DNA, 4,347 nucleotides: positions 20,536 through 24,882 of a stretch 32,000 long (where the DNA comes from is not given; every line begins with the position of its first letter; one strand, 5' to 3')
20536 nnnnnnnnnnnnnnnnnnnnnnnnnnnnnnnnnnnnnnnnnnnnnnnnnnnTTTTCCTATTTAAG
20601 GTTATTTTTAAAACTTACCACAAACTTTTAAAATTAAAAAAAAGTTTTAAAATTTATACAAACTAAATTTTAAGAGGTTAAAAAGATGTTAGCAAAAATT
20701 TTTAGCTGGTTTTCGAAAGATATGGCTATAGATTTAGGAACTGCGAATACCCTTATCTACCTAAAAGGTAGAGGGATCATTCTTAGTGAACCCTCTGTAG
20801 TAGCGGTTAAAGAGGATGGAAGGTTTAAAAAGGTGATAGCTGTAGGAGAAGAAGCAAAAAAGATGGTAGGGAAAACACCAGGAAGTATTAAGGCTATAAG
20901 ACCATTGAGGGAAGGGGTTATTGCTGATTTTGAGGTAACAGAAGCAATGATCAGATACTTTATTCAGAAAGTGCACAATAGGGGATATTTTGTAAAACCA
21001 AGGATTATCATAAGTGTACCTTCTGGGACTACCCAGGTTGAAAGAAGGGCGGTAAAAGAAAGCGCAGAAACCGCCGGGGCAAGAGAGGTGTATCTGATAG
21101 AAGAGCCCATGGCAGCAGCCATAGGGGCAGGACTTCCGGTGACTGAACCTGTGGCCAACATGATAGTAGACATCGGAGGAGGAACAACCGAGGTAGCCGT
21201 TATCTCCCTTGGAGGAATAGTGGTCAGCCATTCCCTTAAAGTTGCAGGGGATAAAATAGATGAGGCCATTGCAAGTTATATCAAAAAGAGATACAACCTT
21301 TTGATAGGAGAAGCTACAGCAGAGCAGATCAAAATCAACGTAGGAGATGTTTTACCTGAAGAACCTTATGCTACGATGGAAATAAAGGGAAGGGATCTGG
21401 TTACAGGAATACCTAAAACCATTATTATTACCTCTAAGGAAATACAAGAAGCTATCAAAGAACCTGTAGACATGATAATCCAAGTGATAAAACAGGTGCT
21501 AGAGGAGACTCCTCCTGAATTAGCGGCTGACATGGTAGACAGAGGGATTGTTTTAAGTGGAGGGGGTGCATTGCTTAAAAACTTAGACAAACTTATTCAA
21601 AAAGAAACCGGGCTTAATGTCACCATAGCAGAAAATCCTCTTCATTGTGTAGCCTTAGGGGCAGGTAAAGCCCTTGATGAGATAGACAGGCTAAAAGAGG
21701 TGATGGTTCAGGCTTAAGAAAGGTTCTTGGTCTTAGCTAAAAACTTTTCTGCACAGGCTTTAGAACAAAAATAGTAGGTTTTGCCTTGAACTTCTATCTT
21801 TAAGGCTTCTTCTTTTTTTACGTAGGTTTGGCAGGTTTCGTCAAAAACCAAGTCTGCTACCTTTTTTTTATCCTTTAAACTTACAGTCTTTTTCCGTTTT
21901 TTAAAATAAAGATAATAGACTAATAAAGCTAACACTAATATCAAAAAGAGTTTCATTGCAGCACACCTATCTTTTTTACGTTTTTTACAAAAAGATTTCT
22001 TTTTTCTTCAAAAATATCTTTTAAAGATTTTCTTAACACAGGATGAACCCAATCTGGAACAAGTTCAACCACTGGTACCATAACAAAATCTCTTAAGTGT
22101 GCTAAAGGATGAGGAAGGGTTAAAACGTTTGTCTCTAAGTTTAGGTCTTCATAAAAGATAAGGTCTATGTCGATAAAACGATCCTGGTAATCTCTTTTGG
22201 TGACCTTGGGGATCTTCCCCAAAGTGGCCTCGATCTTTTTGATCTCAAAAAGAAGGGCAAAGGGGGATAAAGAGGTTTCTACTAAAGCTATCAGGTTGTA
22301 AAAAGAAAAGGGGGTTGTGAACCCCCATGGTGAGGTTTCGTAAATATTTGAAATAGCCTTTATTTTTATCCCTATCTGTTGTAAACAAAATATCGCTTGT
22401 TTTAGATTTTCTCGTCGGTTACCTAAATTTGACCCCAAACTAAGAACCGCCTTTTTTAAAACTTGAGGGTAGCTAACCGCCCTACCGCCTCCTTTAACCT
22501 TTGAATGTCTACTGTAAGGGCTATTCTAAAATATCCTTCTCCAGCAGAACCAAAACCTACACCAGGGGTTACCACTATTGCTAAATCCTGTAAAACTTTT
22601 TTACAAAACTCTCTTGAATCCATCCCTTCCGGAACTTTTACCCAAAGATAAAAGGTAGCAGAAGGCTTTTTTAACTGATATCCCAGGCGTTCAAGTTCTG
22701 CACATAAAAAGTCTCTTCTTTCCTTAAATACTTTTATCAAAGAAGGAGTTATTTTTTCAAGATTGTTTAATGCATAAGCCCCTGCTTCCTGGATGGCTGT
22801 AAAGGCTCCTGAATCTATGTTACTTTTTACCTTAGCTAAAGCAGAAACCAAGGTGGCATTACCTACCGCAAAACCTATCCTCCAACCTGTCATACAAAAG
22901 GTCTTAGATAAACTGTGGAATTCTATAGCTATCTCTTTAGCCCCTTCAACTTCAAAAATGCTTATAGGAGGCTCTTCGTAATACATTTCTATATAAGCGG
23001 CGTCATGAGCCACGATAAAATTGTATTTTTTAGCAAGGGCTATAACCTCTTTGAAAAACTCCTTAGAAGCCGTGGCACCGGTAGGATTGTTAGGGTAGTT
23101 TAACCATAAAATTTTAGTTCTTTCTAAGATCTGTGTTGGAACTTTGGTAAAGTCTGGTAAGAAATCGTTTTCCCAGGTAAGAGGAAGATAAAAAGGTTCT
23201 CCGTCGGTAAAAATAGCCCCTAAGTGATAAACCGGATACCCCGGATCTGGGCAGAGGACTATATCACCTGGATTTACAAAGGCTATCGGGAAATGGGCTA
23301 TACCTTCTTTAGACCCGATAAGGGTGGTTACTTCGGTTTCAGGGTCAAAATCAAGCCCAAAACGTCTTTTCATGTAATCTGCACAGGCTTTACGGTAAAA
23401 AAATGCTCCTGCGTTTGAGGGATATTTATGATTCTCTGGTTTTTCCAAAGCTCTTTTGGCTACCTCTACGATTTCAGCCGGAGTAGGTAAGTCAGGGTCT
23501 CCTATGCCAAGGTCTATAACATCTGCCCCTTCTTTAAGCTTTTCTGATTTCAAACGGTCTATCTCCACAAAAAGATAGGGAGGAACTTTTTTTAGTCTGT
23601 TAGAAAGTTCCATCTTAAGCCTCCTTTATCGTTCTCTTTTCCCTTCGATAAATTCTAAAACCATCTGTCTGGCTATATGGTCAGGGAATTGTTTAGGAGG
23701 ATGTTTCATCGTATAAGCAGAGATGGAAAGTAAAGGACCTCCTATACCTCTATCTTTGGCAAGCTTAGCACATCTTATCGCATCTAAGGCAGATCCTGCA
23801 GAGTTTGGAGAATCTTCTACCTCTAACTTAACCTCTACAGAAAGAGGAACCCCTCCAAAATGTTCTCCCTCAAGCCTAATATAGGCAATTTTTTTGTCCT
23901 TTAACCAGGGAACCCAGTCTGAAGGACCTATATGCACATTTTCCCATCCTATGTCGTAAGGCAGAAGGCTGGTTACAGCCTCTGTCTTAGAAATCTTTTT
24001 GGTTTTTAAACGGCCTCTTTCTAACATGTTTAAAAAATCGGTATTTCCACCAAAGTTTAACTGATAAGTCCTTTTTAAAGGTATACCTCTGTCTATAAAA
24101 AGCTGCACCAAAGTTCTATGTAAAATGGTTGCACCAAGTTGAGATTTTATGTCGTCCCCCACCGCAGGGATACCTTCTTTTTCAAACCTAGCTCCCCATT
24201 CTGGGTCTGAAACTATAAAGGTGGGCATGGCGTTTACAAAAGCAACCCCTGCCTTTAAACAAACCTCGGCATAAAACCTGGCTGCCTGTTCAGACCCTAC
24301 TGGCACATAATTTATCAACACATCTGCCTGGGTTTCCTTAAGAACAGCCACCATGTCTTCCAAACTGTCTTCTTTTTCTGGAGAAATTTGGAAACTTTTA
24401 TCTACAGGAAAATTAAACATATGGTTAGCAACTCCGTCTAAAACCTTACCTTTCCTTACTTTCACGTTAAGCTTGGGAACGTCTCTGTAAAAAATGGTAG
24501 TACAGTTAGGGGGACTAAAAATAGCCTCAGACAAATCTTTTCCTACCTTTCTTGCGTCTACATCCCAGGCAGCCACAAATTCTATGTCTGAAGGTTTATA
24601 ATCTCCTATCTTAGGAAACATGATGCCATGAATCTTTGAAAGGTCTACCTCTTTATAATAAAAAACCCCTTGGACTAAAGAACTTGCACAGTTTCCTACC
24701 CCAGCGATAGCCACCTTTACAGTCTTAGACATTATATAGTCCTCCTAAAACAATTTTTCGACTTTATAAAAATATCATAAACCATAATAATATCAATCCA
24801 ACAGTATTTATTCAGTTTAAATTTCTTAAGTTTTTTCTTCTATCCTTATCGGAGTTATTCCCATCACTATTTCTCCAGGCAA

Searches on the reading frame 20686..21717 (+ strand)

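Call 8: search_protein_families(library=pfam, proteins=[window:20686-21717:+], max_evalue=0.01)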
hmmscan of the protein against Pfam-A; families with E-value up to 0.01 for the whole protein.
window:20686-21717:+ (343 aa): 8 families
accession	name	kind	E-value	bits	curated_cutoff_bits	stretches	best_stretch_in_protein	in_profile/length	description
PF06723.19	MreB_Mbl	-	5.4e-150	499.2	27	1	10-337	1-326/327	MreB/Mbl protein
PF00022.25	Actin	-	2.8e-14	53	27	1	36-202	31-190/410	Actin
PF14450.12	FtsA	-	1.4e-13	51.8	31.8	1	160-323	2-125/127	Cell division protein FtsA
PF00012.26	HSP70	-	2.1e-13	49.8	20.6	1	107-326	136-368/599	Hsp70 protein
PF11104.14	PilM_2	-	2e-07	30.7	27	1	284-317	275-307/340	Type IV pilus assembly protein PilM;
PF21522.3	MreB-like_C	-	0.0028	18.7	27.8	0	160-297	1-116/123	Archaeal actin homologue MreB-like, C-terminal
PF08841.16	DDR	-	0.0049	16.4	24.6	0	121-216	99-188/328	Diol dehydratase reactivase ATPase-like domain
PF06277.17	EutA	-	0.0049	16.2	27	1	160-212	147-203/475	Ethanolamine utilisation protein EutA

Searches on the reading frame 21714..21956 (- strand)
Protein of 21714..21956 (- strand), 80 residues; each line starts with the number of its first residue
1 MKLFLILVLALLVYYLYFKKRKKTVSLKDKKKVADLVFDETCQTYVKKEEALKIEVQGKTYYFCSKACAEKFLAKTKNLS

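Call 8: search_protein_families(library=pfam, proteins=[window:21714-21956:-], max_evalue=0.01)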
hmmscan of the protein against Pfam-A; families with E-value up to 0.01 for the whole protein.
window:21714-21956:- (80 aa): 4 families
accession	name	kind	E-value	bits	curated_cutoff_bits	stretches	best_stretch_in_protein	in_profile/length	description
PF04945.19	YHS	-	6.4e-11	42.5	30.3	1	39-74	3-38/47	YHS domain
PF06467.20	zf-FCS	-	0.00029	21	22.4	1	54-72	21-39/39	MYM-type Zinc finger with FCS sequence motif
PF24273.1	TRASH_HVO_1752_C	-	0.0034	17.9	27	1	42-75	7-39/47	HVO_1752, C-terminal TRASH domain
PF02069.22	Metallothio_Pro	-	0.0082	16.8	33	0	40-71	10-37/51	Prokaryotic metallothionein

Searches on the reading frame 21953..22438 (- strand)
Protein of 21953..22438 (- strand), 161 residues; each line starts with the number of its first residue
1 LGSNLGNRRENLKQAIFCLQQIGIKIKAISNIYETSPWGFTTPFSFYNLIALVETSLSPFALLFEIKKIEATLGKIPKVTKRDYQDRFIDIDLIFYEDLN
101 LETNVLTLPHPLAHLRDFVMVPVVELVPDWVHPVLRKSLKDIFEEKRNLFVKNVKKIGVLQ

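Call 8: search_protein_families(library=pfam, proteins=[window:21953-22438:-], max_evalue=0.01)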
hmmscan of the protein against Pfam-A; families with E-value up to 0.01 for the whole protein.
window:21953-22438:- (161 aa): 1 family
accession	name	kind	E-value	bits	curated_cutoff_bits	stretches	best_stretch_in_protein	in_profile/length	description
PF01288.25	HPPK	-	2.1e-31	109.2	25.7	1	1-128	4-116/116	7,8-dihydro-6-hydroxymethylpterin-pyrophosphokinase (HPPK)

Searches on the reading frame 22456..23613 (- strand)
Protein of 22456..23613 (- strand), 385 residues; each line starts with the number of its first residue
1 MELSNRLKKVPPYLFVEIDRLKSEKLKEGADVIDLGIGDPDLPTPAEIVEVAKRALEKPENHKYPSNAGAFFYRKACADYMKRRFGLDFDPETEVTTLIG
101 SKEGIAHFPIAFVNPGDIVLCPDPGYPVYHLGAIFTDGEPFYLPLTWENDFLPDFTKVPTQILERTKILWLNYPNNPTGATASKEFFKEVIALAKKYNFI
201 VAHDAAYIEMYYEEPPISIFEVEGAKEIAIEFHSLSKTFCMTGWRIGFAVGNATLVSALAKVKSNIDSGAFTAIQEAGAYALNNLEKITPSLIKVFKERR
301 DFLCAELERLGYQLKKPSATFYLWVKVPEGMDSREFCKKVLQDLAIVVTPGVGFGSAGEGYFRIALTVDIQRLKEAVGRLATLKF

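Call 8: search_protein_families(library=pfam, proteins=[window:22456-23613:-], max_evalue=0.01)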
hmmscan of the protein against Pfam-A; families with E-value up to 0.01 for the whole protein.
window:22456-23613:- (385 aa): 1 family
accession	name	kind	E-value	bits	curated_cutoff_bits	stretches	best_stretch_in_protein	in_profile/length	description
PF00155.27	Aminotran_1_2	-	8.8e-69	232.8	19.7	1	31-380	2-361/361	Aminotransferase class I and II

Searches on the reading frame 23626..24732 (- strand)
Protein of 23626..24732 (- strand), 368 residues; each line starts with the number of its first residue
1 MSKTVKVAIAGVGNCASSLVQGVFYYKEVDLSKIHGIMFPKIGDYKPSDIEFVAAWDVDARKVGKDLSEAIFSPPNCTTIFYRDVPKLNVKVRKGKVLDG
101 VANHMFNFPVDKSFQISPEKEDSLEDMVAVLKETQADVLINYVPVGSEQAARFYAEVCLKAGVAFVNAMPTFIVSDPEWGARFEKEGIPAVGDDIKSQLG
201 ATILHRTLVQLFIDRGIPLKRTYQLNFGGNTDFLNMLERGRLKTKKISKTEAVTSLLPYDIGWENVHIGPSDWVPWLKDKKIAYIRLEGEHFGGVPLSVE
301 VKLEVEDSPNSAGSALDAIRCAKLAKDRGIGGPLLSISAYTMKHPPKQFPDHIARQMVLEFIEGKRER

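Call 8: search_protein_families(library=pfam, proteins=[window:23626-24732:-], max_evalue=0.01)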
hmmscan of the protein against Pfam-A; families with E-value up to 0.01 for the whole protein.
window:23626-24732:- (368 aa): 1 family
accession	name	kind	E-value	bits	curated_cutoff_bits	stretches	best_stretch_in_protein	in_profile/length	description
PF01658.22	Inos-1-P_synth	-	3.6e-36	124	27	1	200-308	1-107/107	Myo-inositol-1-phosphate synthase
